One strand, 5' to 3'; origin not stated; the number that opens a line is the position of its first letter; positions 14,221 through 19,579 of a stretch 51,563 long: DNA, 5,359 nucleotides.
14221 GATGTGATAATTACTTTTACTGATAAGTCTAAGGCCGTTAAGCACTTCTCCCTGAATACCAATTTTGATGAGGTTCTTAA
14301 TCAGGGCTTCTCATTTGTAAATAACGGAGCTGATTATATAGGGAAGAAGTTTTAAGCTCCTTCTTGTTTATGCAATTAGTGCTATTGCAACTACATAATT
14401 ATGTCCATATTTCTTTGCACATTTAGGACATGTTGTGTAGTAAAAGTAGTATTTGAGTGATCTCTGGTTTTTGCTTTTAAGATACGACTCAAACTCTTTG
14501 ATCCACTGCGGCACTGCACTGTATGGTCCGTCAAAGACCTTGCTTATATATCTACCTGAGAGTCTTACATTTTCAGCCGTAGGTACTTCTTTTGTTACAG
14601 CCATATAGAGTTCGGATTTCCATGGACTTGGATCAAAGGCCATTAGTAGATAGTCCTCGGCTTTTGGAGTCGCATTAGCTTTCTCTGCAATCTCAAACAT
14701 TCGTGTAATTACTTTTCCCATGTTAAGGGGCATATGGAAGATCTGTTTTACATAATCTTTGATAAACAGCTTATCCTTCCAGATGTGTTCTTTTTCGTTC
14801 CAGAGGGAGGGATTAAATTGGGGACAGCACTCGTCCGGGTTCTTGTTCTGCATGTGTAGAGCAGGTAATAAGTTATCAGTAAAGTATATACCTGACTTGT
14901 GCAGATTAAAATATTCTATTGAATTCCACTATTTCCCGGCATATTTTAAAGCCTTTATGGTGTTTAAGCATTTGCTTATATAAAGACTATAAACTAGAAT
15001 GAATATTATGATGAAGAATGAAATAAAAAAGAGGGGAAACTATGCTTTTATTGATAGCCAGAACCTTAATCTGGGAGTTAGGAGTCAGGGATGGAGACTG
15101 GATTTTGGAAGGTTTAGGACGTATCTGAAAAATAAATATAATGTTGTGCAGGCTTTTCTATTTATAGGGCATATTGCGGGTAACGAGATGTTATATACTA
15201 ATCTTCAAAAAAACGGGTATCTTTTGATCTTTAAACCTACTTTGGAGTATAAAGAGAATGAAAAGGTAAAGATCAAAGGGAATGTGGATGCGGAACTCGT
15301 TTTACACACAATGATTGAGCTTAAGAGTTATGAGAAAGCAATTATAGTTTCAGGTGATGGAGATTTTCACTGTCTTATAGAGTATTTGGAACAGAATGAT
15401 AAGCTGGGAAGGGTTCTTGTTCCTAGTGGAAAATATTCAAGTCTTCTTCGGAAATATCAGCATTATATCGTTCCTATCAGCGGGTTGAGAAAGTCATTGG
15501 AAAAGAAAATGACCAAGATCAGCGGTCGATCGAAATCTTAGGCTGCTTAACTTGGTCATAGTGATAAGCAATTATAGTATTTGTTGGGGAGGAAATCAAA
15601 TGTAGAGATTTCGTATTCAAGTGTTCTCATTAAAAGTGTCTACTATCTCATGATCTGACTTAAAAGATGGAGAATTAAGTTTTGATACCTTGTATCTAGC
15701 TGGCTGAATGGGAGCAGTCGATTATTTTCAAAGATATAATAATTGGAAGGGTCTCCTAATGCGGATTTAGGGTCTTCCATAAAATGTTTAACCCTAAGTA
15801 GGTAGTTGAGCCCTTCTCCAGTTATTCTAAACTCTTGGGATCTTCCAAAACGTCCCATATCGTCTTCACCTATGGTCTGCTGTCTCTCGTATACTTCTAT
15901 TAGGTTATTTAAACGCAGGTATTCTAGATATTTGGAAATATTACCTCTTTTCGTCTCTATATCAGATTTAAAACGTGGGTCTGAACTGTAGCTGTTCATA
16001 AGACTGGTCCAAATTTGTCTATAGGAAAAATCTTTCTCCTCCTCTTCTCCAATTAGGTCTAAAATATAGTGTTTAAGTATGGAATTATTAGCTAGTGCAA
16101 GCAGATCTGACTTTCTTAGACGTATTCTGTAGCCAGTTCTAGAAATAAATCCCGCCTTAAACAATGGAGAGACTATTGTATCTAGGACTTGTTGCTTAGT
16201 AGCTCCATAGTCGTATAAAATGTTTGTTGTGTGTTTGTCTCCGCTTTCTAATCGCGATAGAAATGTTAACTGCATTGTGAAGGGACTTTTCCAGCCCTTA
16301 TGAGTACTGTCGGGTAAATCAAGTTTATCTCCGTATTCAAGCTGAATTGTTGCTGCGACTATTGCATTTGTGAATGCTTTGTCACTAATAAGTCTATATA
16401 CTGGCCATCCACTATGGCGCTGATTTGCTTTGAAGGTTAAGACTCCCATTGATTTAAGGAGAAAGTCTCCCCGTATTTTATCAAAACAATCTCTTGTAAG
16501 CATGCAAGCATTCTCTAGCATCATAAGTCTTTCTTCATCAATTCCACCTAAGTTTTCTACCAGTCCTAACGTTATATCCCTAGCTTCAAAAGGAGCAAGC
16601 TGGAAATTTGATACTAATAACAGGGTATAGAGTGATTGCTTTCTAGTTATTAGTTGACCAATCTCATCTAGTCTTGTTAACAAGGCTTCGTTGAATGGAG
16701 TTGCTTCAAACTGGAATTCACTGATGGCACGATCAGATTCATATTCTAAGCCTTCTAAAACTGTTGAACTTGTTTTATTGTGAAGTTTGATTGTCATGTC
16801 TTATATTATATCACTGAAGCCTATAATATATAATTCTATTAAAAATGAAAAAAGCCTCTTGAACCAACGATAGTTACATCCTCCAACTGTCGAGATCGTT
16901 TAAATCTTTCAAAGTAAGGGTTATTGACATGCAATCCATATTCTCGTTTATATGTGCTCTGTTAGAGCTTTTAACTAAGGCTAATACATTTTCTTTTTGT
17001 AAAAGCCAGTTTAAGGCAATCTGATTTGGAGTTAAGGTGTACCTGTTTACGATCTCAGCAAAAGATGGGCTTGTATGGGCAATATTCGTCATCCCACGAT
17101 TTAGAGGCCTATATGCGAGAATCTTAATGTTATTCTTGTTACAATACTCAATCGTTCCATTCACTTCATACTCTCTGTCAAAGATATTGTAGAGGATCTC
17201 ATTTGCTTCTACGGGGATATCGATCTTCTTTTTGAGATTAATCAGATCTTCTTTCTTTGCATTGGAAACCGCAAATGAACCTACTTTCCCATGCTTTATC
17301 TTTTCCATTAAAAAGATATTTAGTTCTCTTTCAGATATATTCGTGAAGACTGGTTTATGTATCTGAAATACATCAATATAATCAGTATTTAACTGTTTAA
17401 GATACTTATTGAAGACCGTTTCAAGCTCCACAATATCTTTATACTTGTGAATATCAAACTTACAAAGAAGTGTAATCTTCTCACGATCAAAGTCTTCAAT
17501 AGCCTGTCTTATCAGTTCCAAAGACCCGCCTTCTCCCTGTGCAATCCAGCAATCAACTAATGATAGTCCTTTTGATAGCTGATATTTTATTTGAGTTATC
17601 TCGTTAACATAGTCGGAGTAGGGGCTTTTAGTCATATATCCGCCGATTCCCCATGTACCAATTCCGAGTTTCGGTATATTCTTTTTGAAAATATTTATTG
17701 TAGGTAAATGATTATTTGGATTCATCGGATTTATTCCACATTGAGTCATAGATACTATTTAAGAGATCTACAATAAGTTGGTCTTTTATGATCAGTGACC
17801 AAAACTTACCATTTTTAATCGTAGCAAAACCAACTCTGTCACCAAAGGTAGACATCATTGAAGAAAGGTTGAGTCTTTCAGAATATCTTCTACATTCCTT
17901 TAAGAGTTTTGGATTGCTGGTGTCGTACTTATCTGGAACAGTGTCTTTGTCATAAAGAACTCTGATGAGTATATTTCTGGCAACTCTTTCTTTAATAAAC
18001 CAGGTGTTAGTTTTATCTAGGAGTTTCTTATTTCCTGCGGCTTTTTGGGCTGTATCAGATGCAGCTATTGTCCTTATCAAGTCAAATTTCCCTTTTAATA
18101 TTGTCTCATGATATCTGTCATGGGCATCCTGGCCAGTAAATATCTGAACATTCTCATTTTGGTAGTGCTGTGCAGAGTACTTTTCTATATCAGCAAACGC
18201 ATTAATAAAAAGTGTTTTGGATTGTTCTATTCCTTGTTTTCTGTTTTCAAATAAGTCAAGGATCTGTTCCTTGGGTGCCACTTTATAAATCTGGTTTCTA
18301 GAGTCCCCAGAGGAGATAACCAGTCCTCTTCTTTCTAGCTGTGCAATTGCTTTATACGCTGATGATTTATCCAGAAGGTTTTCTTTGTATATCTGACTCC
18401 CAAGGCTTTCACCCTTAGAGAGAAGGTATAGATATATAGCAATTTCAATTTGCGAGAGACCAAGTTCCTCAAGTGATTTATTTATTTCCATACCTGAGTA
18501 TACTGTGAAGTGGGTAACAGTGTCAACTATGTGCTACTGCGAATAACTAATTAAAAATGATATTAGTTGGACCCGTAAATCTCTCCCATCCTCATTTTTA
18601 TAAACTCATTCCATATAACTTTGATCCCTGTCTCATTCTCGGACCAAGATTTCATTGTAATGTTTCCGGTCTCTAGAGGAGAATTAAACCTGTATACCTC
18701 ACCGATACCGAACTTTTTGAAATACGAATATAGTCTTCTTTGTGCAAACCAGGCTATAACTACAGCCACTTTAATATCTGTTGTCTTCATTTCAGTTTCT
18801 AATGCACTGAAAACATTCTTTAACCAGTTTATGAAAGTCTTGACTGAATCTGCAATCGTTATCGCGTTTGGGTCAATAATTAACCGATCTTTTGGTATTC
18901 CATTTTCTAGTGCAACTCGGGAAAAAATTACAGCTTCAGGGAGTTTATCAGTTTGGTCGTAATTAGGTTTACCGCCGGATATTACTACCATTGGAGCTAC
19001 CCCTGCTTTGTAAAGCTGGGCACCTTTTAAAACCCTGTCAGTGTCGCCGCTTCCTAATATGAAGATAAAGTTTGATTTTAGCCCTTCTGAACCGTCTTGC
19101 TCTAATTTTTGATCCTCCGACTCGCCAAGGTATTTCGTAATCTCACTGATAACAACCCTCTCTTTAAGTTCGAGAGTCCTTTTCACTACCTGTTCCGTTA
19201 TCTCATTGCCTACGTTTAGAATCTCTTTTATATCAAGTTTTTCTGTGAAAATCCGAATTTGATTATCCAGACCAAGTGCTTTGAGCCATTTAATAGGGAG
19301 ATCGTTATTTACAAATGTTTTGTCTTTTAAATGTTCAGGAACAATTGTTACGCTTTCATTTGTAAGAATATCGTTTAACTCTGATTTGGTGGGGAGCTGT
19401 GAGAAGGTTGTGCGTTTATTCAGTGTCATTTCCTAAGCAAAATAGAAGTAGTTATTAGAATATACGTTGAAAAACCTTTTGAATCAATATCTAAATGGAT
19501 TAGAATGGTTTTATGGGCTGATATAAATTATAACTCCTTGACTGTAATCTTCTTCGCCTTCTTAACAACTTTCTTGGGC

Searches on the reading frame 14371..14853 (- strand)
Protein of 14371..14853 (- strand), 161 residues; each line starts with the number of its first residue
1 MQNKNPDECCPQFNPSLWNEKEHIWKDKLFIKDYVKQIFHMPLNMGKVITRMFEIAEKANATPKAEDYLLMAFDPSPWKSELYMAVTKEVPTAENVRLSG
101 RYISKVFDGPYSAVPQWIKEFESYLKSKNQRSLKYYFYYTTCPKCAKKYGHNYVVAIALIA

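Call 11: search_protein_families(library=pfam, proteins=[window:14371-14853:-], max_evalue=0.001)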
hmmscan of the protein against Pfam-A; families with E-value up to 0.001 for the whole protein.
window:14371-14853:- (161 aa): 1 family
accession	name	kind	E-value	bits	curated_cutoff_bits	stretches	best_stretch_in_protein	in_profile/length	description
PF20603.3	Bact_hydrolase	-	5.3e-62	208.9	27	1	3-158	4-158/160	Bacterial hydrolase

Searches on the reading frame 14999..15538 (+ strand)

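Call 11: search_protein_families(library=pfam, proteins=[window:14999-15538:+], max_evalue=0.001)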
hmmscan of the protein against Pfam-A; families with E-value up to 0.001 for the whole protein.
window:14999-15538:+ (180 aa): 1 family
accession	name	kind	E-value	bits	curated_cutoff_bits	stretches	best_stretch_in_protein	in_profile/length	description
PF01936.24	NYN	-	3.1e-14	54.1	24.2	1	17-156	5-140/145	NYN domain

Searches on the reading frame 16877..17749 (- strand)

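Call 11: search_protein_families(library=pfam, proteins=[window:16877-17749:-], max_evalue=0.001)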
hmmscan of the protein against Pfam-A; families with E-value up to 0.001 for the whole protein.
window:16877-17749:- (291 aa): 1 family
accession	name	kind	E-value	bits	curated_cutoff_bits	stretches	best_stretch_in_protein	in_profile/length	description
PF00248.27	Aldo_ket_red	-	3.1e-39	135.2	24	1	27-288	1-288/291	Aldo/keto reductase family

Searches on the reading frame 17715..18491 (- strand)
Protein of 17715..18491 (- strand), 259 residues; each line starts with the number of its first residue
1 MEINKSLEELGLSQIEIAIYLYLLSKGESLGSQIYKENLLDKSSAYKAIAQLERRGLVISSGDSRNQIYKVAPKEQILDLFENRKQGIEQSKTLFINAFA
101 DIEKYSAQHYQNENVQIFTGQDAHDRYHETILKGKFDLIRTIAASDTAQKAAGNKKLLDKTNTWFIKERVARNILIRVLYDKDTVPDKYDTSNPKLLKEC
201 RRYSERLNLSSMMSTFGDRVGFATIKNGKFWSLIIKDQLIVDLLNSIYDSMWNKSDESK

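Call 11: search_protein_families(library=pfam, proteins=[window:17715-18491:-], max_evalue=0.001)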
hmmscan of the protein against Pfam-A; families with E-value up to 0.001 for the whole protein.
window:17715-18491:- (259 aa): 1 family
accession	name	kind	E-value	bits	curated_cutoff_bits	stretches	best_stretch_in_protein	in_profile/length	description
PF01978.25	TrmB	-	6.5e-12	45.6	25.6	1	7-74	1-67/68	Sugar-specific transcriptional regulator TrmB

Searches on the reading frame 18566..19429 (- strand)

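Call 11: search_protein_families(library=pfam, proteins=[window:18566-19429:-], max_evalue=0.001)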
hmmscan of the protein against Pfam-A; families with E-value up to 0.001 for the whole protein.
window:18566-19429:- (288 aa): 1 family
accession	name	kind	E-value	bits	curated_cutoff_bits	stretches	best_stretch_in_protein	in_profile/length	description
PF02698.23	DUF218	-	1.4e-13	51.4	27.6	1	121-277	2-132/133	DUF218 domain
